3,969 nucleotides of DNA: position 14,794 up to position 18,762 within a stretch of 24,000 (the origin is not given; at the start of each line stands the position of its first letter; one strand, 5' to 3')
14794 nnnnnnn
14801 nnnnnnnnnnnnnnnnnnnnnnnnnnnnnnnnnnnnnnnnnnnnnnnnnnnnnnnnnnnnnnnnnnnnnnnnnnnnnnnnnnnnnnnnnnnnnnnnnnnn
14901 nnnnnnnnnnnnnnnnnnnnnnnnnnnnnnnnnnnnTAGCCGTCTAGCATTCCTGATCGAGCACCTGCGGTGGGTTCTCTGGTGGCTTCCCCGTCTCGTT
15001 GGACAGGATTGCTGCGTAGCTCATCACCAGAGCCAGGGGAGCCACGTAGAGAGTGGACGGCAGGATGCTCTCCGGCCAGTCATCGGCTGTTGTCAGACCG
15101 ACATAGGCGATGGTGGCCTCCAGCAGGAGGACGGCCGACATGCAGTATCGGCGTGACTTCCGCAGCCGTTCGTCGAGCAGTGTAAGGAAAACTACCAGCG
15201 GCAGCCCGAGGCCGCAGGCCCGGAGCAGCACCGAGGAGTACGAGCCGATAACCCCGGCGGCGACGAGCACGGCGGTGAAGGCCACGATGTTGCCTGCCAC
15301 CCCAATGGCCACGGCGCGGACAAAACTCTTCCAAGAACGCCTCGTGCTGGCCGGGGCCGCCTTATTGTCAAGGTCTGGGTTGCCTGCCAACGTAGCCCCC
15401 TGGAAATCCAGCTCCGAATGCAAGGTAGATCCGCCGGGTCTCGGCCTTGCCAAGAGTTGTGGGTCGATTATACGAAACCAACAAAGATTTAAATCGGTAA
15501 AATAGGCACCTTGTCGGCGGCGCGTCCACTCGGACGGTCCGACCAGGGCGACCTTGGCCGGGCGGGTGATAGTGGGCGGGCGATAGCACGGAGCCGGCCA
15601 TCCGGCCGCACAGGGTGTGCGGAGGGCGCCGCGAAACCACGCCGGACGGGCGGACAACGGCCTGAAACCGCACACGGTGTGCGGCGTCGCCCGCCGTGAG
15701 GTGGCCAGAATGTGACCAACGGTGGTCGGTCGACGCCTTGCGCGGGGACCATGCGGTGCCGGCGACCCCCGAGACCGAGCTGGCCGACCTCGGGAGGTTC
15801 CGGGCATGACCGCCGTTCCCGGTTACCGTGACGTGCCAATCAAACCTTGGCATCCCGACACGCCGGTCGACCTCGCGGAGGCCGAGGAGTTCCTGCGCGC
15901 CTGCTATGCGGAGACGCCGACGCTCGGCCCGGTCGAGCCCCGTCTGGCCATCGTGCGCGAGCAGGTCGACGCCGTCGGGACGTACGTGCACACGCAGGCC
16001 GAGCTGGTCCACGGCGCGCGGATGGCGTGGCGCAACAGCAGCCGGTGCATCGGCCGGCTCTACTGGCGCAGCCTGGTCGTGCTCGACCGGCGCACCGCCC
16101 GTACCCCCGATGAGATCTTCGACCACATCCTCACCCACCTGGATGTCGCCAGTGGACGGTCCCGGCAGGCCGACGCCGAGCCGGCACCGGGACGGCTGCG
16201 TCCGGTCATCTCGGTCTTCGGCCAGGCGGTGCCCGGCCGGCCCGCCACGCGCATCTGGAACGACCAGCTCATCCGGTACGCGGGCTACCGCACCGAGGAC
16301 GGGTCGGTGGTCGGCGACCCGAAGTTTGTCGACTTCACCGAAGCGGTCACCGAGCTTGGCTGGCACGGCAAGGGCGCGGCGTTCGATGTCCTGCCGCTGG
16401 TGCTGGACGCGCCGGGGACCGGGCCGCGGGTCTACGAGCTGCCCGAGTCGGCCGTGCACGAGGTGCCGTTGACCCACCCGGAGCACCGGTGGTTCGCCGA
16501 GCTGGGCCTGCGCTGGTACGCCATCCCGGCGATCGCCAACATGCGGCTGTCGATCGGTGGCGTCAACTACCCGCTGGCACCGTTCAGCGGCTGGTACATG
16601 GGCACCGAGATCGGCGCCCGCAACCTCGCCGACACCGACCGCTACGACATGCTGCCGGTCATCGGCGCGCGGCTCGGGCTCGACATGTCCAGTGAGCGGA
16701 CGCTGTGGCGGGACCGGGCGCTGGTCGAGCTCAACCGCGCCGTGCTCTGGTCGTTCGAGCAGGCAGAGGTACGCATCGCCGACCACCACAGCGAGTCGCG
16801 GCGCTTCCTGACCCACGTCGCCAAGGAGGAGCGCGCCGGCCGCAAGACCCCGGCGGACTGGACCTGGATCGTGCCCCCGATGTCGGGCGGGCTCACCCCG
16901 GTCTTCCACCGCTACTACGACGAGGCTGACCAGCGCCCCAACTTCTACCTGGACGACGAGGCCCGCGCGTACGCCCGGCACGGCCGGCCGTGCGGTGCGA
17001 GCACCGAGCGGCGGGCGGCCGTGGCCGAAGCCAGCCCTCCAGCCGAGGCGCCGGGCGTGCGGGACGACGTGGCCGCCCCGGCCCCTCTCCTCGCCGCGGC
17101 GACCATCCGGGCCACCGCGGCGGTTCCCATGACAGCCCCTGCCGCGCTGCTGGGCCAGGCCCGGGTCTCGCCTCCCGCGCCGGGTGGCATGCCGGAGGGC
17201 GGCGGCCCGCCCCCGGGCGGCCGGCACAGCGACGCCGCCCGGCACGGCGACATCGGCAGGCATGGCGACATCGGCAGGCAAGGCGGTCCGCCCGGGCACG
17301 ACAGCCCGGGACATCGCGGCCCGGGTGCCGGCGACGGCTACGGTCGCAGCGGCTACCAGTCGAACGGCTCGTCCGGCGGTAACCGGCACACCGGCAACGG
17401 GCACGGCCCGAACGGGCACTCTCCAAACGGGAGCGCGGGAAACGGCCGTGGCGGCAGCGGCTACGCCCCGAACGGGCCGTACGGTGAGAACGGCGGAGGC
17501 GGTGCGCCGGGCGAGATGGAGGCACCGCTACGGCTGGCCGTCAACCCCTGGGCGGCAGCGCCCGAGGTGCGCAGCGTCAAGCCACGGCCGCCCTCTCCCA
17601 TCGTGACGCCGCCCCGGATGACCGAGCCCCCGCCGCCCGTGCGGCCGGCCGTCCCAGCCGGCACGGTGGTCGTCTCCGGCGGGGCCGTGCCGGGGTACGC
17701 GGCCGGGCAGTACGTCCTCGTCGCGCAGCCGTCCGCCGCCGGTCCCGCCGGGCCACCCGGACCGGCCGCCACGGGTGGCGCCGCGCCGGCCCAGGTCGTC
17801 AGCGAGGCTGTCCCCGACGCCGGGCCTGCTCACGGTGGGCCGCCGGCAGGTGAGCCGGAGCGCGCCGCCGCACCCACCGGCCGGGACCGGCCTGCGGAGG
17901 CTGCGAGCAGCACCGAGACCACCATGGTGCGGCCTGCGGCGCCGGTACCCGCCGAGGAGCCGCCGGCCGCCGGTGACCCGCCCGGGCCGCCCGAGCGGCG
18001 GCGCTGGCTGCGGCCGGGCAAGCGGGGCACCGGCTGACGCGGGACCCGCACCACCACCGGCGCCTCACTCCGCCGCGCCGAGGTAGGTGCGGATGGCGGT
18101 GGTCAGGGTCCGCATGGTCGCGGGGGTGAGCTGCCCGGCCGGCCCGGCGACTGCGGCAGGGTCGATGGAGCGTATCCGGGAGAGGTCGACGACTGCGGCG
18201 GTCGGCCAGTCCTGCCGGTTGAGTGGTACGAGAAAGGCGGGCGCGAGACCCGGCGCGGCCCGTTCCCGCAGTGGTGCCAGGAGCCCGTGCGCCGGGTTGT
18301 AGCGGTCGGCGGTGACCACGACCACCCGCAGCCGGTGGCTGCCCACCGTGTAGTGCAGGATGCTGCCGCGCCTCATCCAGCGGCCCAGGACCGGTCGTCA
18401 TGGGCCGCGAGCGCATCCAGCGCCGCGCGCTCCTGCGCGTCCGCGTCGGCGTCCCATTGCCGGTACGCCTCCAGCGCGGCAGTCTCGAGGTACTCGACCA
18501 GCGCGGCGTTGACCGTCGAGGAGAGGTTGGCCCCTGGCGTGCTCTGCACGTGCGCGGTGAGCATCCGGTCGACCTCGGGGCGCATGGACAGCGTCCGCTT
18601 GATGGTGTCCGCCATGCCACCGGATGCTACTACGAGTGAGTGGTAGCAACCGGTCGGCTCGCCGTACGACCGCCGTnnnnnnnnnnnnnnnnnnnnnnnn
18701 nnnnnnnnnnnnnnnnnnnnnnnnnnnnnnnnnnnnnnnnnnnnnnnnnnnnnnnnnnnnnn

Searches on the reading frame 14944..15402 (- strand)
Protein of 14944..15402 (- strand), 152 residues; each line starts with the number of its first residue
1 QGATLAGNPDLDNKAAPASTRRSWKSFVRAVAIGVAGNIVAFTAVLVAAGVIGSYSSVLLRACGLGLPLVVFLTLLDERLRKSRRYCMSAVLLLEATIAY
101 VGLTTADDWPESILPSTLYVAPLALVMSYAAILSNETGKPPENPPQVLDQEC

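Call 37: search_protein_families(library=pfam, proteins=[window:14944-15402:-], max_evalue=0.01)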
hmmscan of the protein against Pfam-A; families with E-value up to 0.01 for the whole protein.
window:14944-15402:- (152 aa): 0 families

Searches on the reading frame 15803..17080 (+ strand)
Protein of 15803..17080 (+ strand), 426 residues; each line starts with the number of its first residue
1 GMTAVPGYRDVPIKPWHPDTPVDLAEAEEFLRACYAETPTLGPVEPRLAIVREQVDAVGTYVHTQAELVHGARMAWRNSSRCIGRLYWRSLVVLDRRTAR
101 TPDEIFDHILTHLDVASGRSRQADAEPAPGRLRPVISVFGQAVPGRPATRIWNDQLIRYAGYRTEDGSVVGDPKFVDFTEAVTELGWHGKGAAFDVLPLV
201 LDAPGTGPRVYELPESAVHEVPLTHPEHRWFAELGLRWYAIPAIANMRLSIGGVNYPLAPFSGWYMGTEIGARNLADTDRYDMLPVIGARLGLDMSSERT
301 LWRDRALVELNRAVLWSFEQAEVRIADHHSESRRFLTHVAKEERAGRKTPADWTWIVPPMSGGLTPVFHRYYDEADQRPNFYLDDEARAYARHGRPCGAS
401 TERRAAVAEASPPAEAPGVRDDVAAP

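Call 8: find_homologous_proteins(query=window:15803-17080:+, max_evalue=1e-30)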
Query window:15803-17080:+ (426 aa): 7221 proteins with E <= 1e-30 among 8000 candidates; the best 120 are listed.
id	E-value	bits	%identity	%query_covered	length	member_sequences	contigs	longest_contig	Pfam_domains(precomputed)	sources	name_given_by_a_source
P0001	1.6e-266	903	92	99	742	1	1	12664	PF02898.21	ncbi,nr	ncbi:MAG TPA: nitric oxide synthase oxygenase [Micromonosporaceae bacterium]|nr:nitric oxide synthas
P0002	5.8e-245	832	86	97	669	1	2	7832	PF02898.21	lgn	-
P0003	2.0e-212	724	75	98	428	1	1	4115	PF02898.21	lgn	-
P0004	9.6e-210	715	77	94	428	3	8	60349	PF02898.21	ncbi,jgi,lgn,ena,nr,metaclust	ncbi:MAG TPA: nitric oxide synthase oxygenase [Micromonosporaceae bacterium]|nr:nitric oxide synthas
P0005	2.1e-209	714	76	94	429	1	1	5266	PF02898.21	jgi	jgi:nitric-oxide synthase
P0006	2.8e-208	711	74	98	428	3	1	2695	PF02898.21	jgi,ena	-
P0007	5.9e-195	667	71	97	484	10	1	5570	PF02898.21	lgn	-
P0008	6.6e-195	667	71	96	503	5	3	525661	PF02898.21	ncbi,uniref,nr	ncbi:nitric oxide synthase oxygenase [Catellatospora chokoriensis]|uniref:Nitric oxide synthase (NOS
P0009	2.1e-192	658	74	90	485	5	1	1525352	PF02898.21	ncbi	-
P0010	2.8e-191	655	75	90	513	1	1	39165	PF02898.21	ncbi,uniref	ncbi:nitric oxide synthase oxygenase [Catellatospora sp. NPDC049609]|uniref:nitric oxide synthase ox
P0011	9.5e-191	653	73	91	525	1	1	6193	PF02898.21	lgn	-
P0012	1.8e-189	649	72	92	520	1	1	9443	PF02898.21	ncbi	-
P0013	4.3e-188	644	72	90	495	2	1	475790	PF02898.21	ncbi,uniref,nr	ncbi:nitric oxide synthase oxygenase [Catellatospora tritici]|uniref:nitric oxide synthase oxygenase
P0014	1.5e-186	639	70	93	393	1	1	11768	PF02898.21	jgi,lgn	jgi:nitric-oxide synthase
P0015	2.4e-186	638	70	92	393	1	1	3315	PF02898.21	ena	-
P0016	3.0e-186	638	73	90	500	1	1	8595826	PF02898.21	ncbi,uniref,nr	ncbi:hypothetical protein CS0771_26370 [Catellatospora sp. IY07-71]|uniref:nitric oxide synthase oxy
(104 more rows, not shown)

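Call 9: find_related_loci(query=window:15803-17080:+, collection=genome_contigs, flank=10000)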
Query window:15803-17080:+ (426 aa) in genome_contigs; peptide patterns used: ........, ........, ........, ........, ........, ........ (x = any residue, [..] = any of these).
599 stretches matched a pattern (row limit reached: there are more); 592 encode a relative of the query (tblastn E <= 1e-3); the best 80 are kept; 80 distinct loci.
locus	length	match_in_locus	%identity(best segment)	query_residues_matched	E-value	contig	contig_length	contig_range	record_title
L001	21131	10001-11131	71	5-392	0e+0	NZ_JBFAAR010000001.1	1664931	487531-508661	Actinoplanes sp. NPDC023714 NPDC023714_65_E6.ctg-0001, whole genome shotgun sequence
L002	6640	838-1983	68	5-397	0e+0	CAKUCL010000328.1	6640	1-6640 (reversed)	MAG: uncultured Actinoplanes sp. isolate REFINED_METABAT215_TOP10_CONTIGS_1500_ASSEMBLY_K77_MERGED__Hadza_MoBio_hadza-I-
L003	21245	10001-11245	66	1-414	0e+0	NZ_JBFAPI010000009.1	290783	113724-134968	Asanoa sp. NPDC049573 NPDC049573_104_H8.ctg-0009, whole genome shotgun sequence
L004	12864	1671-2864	67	5-394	1e-179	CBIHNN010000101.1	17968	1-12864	MAG TPA_asm: uncultured Micromonosporaceae bacterium isolate SRR18156202_binner123_Refined_13 genome assembly, contig: E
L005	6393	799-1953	68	5-396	1e-180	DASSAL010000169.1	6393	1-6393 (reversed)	MAG TPA_asm: Actinoplanes sp. isolate SMAG_U16082 k141_527639, whole genome shotgun sequence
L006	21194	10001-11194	67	1-401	5e-178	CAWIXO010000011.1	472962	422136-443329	MAG: uncultured Actinomycetota bacterium isolate MFD04935.bin.2.95 genome assembly, contig: contig_22123, whole genome s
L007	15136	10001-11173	69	3-395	2e-177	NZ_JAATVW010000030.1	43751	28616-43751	Planosporangium flavigriseum strain TBRC 198 30, whole genome shotgun sequence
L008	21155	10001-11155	66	1-396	1e-177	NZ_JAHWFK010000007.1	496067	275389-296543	Paractinoplanes polyasparticus strain TRM66264-DLM contig7, whole genome shotgun sequence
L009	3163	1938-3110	67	1-388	0e+0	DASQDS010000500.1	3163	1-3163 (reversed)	MAG TPA_asm: Pilimelia sp. isolate SMAG_U11733 k141_580600, whole genome shotgun sequence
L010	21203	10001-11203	64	5-417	1e-176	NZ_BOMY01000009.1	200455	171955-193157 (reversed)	Paractinoplanes tereljensis strain NBRC 105297 sequence09, whole genome shotgun sequence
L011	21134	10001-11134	67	5-394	2e-176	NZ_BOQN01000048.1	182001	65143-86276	Paractinoplanes toevensis strain NBRC 105298 sequence048, whole genome shotgun sequence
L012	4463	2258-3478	67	4-406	2e-180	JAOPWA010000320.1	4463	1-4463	MAG: Dactylosporangium sp. isolate RYN_162 scaffold_611621, whole genome shotgun sequence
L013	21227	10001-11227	64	5-419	9e-175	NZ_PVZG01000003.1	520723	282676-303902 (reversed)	Pseudosporangium ferrugineum strain DSM 45348 Ga0181035_103, whole genome shotgun sequence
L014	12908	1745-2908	67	4-394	3e-173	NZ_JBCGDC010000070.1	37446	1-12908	Polymorphospora sp. 2-325 Scaffold70, whole genome shotgun sequence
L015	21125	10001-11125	68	5-394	3e-173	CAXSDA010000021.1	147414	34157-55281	MAG: uncultured Actinoplanes sp. isolate private_X4_metawrap_bin.14 genome assembly, contig: private_X4_metawrap_bin.14_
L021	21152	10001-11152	66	1-392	7e-168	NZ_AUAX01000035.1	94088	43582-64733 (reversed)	Hamadaea tsunoensis DSM 44101 G401DRAFT_scaffold00032.32_C, whole genome shotgun sequence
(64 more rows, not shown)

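Call 10: find_encoding_contigs(protein=P0001, flank=10000, max_places=4)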
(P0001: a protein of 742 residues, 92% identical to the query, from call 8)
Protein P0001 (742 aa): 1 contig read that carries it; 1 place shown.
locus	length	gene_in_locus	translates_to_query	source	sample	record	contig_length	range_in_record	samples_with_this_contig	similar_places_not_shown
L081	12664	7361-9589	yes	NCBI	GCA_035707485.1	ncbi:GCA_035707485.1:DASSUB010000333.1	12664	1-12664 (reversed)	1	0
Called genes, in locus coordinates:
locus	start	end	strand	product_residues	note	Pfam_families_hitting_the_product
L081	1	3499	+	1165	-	PF00668:Condensation, PF00501:AMP-binding, PF13193:AMP-binding_C (weak), PF00550:PP-binding, PF01370:Epimerase, PF07993:NAD_binding_4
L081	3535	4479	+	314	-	PF08240:ADH_N, PF00107:ADH_zinc_N, PF13602:ADH_zinc_N_2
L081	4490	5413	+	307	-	PF02558:ApbA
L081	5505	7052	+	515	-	PF00501:AMP-binding, PF13193:AMP-binding_C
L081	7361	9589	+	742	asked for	PF02898:NO_synthase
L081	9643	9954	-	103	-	PF02452:PemK_toxin (weak)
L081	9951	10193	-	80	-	-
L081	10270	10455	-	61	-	PF26519:BsaP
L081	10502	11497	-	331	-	PF04055:Radical_SAM, PF06968:BATS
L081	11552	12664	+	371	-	PF00155:Aminotran_1_2, PF01212:Beta_elim_lyase (weak), PF01041:DegT_DnrJ_EryC1 (weak), PF01053:Cys_Met_Meta_PP (weak)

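Call 13: find_encoding_contigs(protein=P0004, flank=10000, max_places=4)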
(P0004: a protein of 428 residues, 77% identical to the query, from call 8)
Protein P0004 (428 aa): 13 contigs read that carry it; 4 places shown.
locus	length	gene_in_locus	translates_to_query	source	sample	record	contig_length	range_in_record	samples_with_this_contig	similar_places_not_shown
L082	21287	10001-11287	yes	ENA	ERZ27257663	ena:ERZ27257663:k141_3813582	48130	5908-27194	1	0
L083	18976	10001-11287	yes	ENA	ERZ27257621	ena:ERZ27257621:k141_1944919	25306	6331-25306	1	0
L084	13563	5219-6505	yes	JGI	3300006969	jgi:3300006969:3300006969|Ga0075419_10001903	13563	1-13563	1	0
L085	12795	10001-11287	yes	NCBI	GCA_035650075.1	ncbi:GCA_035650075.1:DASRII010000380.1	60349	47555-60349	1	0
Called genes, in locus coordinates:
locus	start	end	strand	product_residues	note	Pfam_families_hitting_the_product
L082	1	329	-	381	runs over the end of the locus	PF00149:Metallophos, PF12850:Metallophos_2 (weak), PF12320:SbcD_C (faint)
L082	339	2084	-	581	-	-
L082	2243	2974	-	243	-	PF01872:RibD_C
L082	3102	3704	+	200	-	PF07929:PRiA4_ORF3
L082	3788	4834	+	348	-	PF00356:LacI, PF00532:Peripla_BP_1, PF13407:Peripla_BP_4, PF13377:Peripla_BP_3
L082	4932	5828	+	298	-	PF01370:Epimerase, PF08338:DUF1731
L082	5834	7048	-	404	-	PF02771:Acyl-CoA_dh_N (weak), PF02770:Acyl-CoA_dh_M, PF00441:Acyl-CoA_dh_1, PF08028:Acyl-CoA_dh_2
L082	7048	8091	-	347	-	PF01636:APH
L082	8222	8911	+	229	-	-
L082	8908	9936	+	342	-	PF00583:Acetyltransf_1, PF13508:Acetyltransf_7 (weak)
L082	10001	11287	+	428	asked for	PF02898:NO_synthase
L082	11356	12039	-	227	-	-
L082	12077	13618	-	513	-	PF00171:Aldedh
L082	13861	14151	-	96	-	PF26519:BsaP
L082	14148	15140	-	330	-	PF04055:Radical_SAM, PF06968:BATS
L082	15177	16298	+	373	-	PF00155:Aminotran_1_2, PF01212:Beta_elim_lyase (faint)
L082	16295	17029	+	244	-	PF07755:DUF1611 (weak), PF01656:CbiA, PF13500:AAA_26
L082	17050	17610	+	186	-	PF00583:Acetyltransf_1, PF13508:Acetyltransf_7 (weak)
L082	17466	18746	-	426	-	PF00067:p450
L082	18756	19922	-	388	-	PF00355:Rieske, PF00848:Ring_hydroxyl_A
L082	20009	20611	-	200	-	PF00440:TetR_N, PF13977:TetR_C_6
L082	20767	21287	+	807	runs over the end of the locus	PF08376:NIT, PF02518:HATPase_c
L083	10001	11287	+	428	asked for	PF02898:NO_synthase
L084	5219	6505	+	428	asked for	PF02898:NO_synthase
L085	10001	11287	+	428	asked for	PF02898:NO_synthase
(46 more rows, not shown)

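Call 14: find_encoding_contigs(protein=P0002, flank=10000, max_places=3)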
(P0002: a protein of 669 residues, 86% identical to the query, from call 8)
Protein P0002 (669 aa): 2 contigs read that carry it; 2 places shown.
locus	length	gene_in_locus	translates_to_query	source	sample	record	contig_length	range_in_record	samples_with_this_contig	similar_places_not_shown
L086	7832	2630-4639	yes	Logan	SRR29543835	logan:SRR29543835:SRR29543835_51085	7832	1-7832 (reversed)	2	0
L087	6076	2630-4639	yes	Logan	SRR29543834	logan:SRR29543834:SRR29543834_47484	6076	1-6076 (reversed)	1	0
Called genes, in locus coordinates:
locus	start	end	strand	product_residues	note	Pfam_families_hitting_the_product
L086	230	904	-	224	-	PF00072:Response_reg, PF08281:Sigma70_r4_2 (faint), PF00196:GerE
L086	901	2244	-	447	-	PF13796:Sensor, PF07730:HisKA_3, PF02518:HATPase_c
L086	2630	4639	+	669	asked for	PF02898:NO_synthase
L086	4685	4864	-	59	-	-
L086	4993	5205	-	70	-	-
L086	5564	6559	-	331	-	PF04055:Radical_SAM, PF06968:BATS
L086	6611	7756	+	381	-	PF00155:Aminotran_1_2, PF00266:Aminotran_5 (faint)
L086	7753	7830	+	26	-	?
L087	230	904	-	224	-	PF00072:Response_reg, PF08281:Sigma70_r4_2 (faint), PF00196:GerE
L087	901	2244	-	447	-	PF13796:Sensor, PF07730:HisKA_3, PF02518:HATPase_c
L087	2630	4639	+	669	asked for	PF02898:NO_synthase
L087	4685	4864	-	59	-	-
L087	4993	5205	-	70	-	-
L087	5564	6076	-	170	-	?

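Call 15: find_encoding_contigs(protein=P0016, flank=10000, max_places=3)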
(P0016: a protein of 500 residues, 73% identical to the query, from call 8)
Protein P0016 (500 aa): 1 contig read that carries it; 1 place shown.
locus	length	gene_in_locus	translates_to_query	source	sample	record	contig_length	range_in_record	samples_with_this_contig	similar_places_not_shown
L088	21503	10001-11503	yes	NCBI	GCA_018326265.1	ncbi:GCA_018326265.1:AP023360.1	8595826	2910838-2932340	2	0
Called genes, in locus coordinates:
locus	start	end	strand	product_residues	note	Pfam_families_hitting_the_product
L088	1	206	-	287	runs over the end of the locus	PF01872:RibD_C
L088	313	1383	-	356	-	PF07885:Ion_trans_2, PF02254:TrkA_N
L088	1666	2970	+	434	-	PF01547:SBP_bac_1, PF13416:SBP_bac_8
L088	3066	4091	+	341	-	PF00528:BPD_transp_1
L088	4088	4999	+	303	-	PF00528:BPD_transp_1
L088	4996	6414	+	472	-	PF00232:Glyco_hydro_1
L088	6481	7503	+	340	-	PF00356:LacI, PF00532:Peripla_BP_1, PF13407:Peripla_BP_4, PF13377:Peripla_BP_3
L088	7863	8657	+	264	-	-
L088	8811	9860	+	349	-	PF01842:ACT (faint), PF00583:Acetyltransf_1 (weak), PF13508:Acetyltransf_7 (faint)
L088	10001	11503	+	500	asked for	PF02898:NO_synthase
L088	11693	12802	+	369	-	PF00535:Glycos_transf_2, PF10111:Glyco_tranf_2_2 (weak), PF13641:Glyco_tranf_2_3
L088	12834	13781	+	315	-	PF01522:Polysacc_deac_1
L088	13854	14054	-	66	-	PF26519:BsaP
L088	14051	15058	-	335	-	PF04055:Radical_SAM, PF06968:BATS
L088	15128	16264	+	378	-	PF00155:Aminotran_1_2, PF01053:Cys_Met_Meta_PP (weak), PF01212:Beta_elim_lyase (weak)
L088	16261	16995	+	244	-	PF01656:CbiA (weak), PF07755:DUF1611 (weak), PF13500:AAA_26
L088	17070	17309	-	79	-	-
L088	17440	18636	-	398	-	PF00067:p450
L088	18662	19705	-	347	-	PF08240:ADH_N, PF00107:ADH_zinc_N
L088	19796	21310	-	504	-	PF02838:Glyco_hydro_20b, PF00728:Glyco_hydro_20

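Call 51: search_protein_families(library=pfam, proteins=[L021:16600-18363:+, L086:230-904:-, L086:901-2244:-], max_evalue=0.001)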
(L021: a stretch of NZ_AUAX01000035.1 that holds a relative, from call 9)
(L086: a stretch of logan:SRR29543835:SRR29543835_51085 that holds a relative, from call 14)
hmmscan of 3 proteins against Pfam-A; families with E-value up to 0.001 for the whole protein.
L021:16600-18363:+ (588 aa): 1 family
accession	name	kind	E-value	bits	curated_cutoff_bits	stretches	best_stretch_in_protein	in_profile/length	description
PF01145.31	Band_7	-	1.4e-17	64.7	23.6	1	224-438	2-171/176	SPFH domain / Band 7 family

L086:230-904:- (224 aa): 3 families
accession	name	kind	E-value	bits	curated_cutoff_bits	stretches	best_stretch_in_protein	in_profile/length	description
PF00072.30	Response_reg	-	2.8e-15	56.9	30.2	1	13-118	1-100/111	Response regulator receiver domain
PF00196.25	GerE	-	6.1e-13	48.6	23.5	1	160-205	2-47/57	Bacterial regulatory proteins, luxR family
PF08281.18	Sigma70_r4_2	-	8.7e-06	25.7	25.7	1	158-197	8-48/54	Sigma-70, region 4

L086:901-2244:- (447 aa): 4 families
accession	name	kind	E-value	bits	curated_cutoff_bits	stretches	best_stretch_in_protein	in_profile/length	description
PF13796.11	Sensor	-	2.3e-37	129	28.2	1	39-224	1-162/162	Putative sensor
PF07730.19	HisKA_3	-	8.9e-12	45.8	24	1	260-323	3-66/68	Histidine kinase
PF02518.31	HATPase_c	-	1.2e-08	35.8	26.4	1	360-445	3-108/111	Histidine kinase-, DNA gyrase B-, and HSP90-like ATPase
PF13581.12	HATPase_c_2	-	4.3e-05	24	27.4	1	354-408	23-81/127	Histidine kinase-like ATPase domain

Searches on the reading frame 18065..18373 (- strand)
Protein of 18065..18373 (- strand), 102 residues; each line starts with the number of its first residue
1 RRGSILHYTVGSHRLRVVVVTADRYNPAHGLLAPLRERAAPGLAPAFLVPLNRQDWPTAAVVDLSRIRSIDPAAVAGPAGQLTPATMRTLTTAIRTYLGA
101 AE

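Call 37: search_protein_families(library=pfam, proteins=[window:18065-18373:-], max_evalue=0.01)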
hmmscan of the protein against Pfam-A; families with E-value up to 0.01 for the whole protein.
window:18065-18373:- (102 aa): 1 family
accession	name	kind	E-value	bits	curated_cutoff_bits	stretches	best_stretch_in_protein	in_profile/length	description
PF02452.23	PemK_toxin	-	3e-07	31.1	23.1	1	12-97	16-108/109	PemK-like, MazF-like toxin of type II toxin-antitoxin system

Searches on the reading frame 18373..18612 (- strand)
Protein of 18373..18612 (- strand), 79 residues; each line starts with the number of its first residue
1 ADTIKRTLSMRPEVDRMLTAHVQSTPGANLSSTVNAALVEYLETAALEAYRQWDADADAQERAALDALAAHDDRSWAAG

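Call 37: search_protein_families(library=pfam, proteins=[window:18373-18612:-], max_evalue=0.01)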
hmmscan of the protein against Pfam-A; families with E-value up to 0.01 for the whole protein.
window:18373-18612:- (79 aa): 0 families
